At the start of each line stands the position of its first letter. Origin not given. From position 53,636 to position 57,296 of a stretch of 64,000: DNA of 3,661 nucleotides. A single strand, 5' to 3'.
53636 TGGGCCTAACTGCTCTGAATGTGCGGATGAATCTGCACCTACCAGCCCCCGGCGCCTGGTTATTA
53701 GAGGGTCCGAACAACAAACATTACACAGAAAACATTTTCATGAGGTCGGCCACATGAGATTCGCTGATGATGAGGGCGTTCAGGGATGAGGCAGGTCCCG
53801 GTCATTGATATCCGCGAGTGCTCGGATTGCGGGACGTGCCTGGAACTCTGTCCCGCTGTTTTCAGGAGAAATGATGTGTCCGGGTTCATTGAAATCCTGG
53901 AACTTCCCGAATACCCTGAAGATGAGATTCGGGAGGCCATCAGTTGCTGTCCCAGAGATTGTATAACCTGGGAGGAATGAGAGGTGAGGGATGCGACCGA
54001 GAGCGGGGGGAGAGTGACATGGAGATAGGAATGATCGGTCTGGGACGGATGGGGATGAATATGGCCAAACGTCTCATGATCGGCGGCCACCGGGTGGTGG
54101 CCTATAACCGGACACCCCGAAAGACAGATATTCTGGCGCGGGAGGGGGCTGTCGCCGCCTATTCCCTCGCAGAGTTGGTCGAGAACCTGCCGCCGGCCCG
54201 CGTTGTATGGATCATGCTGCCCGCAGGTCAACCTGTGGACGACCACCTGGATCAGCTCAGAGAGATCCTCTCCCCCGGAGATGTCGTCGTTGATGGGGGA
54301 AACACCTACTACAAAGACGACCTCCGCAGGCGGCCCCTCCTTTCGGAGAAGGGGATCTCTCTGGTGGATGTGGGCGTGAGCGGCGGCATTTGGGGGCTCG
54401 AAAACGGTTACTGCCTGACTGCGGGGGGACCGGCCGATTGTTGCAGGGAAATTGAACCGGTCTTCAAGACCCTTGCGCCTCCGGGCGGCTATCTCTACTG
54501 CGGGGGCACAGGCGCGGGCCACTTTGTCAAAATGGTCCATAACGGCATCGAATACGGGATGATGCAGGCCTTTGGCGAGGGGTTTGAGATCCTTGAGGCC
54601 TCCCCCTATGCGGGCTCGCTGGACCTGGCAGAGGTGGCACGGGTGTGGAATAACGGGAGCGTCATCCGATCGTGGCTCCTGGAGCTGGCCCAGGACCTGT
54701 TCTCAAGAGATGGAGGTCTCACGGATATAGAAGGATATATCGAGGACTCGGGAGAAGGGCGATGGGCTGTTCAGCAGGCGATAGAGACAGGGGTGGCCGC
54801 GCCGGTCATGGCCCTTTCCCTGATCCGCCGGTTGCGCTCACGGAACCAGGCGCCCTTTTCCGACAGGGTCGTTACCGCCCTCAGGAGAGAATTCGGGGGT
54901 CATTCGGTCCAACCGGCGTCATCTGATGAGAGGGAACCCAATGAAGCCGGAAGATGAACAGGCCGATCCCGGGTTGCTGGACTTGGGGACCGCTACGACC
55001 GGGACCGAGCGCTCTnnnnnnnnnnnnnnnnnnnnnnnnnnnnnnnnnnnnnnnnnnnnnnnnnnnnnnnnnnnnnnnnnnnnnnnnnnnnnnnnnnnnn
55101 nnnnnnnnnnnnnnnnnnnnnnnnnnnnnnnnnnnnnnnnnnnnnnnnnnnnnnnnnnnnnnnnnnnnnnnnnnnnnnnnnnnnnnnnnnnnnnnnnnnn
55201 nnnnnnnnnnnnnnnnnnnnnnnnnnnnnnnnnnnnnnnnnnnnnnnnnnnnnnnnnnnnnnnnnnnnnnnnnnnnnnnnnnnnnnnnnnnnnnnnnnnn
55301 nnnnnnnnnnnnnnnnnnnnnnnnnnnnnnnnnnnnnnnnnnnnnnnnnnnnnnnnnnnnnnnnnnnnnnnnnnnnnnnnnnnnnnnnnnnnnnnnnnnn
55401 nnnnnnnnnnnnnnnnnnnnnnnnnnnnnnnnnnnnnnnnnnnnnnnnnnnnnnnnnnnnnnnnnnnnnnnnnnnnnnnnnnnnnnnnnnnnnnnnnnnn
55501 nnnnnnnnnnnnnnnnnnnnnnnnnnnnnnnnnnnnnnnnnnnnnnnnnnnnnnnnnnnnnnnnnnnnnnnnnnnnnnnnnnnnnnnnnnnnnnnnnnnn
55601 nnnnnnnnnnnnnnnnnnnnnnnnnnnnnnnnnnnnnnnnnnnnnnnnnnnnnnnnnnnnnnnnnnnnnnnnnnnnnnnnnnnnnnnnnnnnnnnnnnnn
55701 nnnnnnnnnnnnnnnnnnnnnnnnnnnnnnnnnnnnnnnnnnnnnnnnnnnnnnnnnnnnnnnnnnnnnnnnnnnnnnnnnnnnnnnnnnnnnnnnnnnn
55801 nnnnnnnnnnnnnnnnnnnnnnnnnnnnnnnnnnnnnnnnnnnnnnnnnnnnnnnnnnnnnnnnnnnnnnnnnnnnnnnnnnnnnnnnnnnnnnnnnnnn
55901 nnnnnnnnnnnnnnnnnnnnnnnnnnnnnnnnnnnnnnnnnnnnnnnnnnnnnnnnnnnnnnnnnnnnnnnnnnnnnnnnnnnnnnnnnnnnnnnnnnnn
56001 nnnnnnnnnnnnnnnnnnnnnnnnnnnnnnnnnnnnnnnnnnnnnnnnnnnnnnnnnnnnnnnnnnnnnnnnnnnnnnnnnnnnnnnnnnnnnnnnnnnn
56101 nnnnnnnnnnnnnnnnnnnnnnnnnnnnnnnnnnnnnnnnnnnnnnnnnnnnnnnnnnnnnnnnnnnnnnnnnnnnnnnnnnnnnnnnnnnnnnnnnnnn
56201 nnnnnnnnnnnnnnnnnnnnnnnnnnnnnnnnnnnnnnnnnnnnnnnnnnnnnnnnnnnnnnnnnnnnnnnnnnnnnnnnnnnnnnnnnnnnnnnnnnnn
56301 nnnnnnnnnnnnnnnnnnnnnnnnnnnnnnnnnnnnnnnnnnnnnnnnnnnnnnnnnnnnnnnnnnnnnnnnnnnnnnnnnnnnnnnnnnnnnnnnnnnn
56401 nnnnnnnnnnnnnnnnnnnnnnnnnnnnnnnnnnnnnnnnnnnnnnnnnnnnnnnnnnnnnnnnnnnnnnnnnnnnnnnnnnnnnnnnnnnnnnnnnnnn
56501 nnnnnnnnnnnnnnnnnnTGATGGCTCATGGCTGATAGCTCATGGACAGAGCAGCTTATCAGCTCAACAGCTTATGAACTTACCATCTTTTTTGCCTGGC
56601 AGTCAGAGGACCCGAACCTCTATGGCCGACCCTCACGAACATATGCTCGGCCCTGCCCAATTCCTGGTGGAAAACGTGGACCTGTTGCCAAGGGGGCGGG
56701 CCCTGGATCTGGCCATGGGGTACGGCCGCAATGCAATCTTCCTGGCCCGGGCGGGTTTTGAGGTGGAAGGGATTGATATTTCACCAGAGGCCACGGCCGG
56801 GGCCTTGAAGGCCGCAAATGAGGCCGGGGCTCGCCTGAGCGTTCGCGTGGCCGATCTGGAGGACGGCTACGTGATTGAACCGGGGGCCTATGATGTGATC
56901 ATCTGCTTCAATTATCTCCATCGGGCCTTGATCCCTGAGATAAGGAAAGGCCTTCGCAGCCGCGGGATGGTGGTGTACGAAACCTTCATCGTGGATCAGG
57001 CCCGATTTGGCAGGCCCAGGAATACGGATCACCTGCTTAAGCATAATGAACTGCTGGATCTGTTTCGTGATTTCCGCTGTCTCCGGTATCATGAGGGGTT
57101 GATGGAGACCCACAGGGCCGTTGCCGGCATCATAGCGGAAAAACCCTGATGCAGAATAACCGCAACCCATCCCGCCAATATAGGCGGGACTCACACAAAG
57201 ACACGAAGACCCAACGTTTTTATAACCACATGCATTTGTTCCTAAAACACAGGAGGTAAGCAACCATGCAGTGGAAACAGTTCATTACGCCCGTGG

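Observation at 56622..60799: Possible chalcogen (S/Se) trafficking operon: TehB-like methyltransferase, Sec-rhodanese/diiron protein, VOC protein, HEAT protein and a split YeeE/YedE pair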

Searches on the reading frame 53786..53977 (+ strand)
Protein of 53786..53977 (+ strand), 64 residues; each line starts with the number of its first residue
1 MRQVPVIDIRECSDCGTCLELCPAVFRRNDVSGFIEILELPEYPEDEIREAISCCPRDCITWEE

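Call 19: search_protein_families(library=pfam, proteins=[window:53786-53977:+], max_evalue=0.001)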
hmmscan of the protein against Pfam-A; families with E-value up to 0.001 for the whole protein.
window:53786-53977:+ (64 aa): 2 families
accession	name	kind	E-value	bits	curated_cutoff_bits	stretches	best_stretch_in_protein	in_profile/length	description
PF13370.11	Fer4_13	-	2.7e-13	50.8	24.5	1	7-62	1-58/58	4Fe-4S single cluster domain of Ferredoxin I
PF13459.11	Fer4_15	-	8.6e-08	33.2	22.4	1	7-62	3-66/66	4Fe-4S single cluster domain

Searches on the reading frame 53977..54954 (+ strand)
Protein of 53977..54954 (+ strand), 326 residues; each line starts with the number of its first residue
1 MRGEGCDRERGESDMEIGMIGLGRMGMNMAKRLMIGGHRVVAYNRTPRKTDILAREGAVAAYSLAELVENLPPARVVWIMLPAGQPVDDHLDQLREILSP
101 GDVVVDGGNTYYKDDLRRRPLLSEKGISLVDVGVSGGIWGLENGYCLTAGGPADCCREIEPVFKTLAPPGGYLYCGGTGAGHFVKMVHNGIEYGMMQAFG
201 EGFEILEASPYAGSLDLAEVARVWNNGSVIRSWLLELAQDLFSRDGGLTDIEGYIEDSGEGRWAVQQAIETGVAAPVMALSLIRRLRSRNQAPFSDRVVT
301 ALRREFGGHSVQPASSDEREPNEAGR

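Call 19: search_protein_families(library=pfam, proteins=[window:53977-54954:+], max_evalue=0.001)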
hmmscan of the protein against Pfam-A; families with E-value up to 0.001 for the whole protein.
window:53977-54954:+ (326 aa): 5 families
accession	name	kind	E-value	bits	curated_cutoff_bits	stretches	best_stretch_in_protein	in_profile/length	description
PF03446.21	NAD_binding_2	-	2.9e-39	135.1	21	1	16-167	1-153/161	NAD binding domain of 6-phosphogluconate dehydrogenase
PF00393.24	6PGD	-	1.3e-22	81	27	1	181-291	1-116/290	6-phosphogluconate dehydrogenase, C-terminal domain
PF02826.25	2-Hacid_dh_C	-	5.9e-07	29.5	25.1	1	13-84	35-102/178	D-isomer specific 2-hydroxyacid dehydrogenase, NAD binding domain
PF03807.23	F420_oxidored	-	1.1e-05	26.4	21.6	1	17-106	2-90/94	NADP oxidoreductase coenzyme F420-dependent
PF01488.26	Shikimate_DH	-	5e-05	23.8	24.3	1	14-79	12-81/138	Shikimate / quinate 5-dehydrogenase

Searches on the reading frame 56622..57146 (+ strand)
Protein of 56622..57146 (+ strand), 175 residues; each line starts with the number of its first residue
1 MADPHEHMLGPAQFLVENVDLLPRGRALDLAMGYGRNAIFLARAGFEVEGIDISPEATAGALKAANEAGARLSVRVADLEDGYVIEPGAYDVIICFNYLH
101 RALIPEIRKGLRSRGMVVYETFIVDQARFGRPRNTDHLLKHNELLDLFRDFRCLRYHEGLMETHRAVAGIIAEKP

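Call 5: search_protein_families(library=pfam, proteins=[window:56622-57146:+], max_evalue=0.01)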
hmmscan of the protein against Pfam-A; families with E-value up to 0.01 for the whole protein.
window:56622-57146:+ (175 aa): 7 families
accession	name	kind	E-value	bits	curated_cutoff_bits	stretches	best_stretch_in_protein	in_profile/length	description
PF13649.12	Methyltransf_25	-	9.2e-13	49.1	27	1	28-111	2-86/97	Methyltransferase domain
PF03848.20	TehB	-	5.3e-11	42.8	20.4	1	16-166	23-178/193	Tellurite resistance protein TehB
PF08241.18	Methyltransf_11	-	1.7e-09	38.6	21.2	1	28-112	1-88/95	Methyltransferase domain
PF13489.12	Methyltransf_23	-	7.3e-08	32.8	27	1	21-124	20-121/164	Methyltransferase domain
PF08242.18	Methyltransf_12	-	8.1e-08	33.3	30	1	28-112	1-86/98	Methyltransferase domain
PF13847.12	Methyltransf_31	-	1.5e-07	31.7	27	1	26-105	6-88/145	Methyltransferase domain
PF05175.20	MTS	-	8.6e-05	22.7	23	1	12-95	20-104/170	Methyltransferase small domain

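Call 18: search_protein_families(library=ncbifam, proteins=[window:56622-57146:+], max_evalue=0.001)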
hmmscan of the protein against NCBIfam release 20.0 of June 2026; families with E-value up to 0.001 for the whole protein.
window:56622-57146:+ (175 aa): 15 families
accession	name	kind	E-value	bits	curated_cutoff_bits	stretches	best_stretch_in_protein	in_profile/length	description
NF008992.0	PRK12335.1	equivalog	9e-16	57.8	303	1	16-165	115-268/289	SAM-dependent methyltransferase TehB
TIGR00477.1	tehB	equivalog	1.4e-12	47.5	219.5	1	15-166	65-220/238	tellurite resistance methyltransferase TehB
NF008405.0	PRK11207.1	equivalog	7.6e-11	41.8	218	1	15-166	22-178/198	tellurite resistance methyltransferase TehB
TIGR01983.1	UbiG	equivalog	4.8e-06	26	102.95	1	25-100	51-127/228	bifunctional 2-polyprenyl-6-hydroxyphenol methylase/3-demethylubiquinol 3-O-methyltransferase UbiG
NF051855.1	GlySarMtaseBact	equivalog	6.6e-06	25.9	350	1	12-99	42-129/259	glycine/sarcosine N-methyltransferase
NF001790.0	PRK00517.3-3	equivalog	7.3e-06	25.5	269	1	25-124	124-228/262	50S ribosomal protein L11 methyltransferase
NF041820.1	daptide_MTase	equivalog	1.2e-05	24.9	175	1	22-80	36-97/243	daptide-type RiPP biosynthesis methyltransferase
TIGR04345.1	ovoA_Cterm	equivalog_domain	1.3e-05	24.9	170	1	11-63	29-81/242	putative 4-mercaptohistidine N1-methyltransferase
NF045649.1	2X_seleno_MduS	exception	1.6e-05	24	380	1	27-97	45-122/338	methyltransferase domain-containing selenoprotein MduS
NF043040.1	corrin_prot_MT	hypoth_equivalog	1.7e-05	24.4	180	1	21-95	40-116/216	corrinoid protein-associated methyltransferase CpaM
NF011529.0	PRK14968.1-3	equivalog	3.6e-05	23.3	162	1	14-97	25-105/198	putative methyltransferase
TIGR02021.1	BchM-ChlM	equivalog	5.6e-05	22.7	158.9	1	25-99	56-128/218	magnesium protoporphyrin IX methyltransferase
NF004851.0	PRK06202.1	equivalog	7.5e-05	22.3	243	1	27-101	64-141/237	hypothetical protein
NF002910.0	PRK03522.2-3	equivalog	0.00019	20.6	558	1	26-79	237-293/383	23S rRNA (uracil(747)-C(5))-methyltransferase RlmC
NF002909.0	PRK03522.2-1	equivalog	0.0002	20.7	553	1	20-80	229-290/374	23S rRNA (uracil(747)-C(5))-methyltransferase RlmC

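Call 37: search_solved_structures(query=window:56622-57146:+, max_evalue=0.001, show_alignments=2)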
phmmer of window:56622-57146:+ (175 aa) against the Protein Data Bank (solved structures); distinct sequences matched with E-value up to 0.001: 13.
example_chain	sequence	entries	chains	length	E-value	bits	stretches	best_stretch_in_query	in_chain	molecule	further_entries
2kw5_A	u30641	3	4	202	4.8e-15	58.7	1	10-141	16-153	Slr1183 protein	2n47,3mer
3m70_A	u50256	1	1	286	2.7e-08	36.7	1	20-166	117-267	Tellurite resistance protein tehB homolog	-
8gdu_A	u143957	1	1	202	5.3e-08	35.7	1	11-100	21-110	Methyltransferase domain-containing protein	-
6mro_A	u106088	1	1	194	9.1e-08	35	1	11-100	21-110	methyl transferase from Methanosarcina acetivorans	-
4dq0_A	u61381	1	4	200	7.2e-07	32.1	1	15-168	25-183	Tellurite resistance protein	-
2i6g_A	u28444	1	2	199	2.2e-06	30.5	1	22-166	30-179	Putative methyltransferase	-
2xva_A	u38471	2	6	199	9.9e-06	28.3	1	15-168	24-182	TELLURITE RESISTANCE PROTEIN TEHB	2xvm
4nec_A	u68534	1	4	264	0.0001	25.1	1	11-81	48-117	Putative SAM-dependent methyltransferase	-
1ufk_A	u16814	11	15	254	0.00036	23.3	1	21-129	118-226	TT0836 protein | Ribosomal protein L11 methyltransferase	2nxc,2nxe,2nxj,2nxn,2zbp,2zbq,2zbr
3cjt_A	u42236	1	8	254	0.0004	23.1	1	21-129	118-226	Ribosomal protein L11 methyltransferase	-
1ve3_A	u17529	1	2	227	0.00044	23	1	23-96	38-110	hypothetical protein PH0226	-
9khp_A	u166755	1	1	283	0.00048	22.9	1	23-82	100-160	Class I SAM-dependent methyltransferase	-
9klx_A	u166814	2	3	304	0.00053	22.7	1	23-82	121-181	Class I SAM-dependent methyltransferase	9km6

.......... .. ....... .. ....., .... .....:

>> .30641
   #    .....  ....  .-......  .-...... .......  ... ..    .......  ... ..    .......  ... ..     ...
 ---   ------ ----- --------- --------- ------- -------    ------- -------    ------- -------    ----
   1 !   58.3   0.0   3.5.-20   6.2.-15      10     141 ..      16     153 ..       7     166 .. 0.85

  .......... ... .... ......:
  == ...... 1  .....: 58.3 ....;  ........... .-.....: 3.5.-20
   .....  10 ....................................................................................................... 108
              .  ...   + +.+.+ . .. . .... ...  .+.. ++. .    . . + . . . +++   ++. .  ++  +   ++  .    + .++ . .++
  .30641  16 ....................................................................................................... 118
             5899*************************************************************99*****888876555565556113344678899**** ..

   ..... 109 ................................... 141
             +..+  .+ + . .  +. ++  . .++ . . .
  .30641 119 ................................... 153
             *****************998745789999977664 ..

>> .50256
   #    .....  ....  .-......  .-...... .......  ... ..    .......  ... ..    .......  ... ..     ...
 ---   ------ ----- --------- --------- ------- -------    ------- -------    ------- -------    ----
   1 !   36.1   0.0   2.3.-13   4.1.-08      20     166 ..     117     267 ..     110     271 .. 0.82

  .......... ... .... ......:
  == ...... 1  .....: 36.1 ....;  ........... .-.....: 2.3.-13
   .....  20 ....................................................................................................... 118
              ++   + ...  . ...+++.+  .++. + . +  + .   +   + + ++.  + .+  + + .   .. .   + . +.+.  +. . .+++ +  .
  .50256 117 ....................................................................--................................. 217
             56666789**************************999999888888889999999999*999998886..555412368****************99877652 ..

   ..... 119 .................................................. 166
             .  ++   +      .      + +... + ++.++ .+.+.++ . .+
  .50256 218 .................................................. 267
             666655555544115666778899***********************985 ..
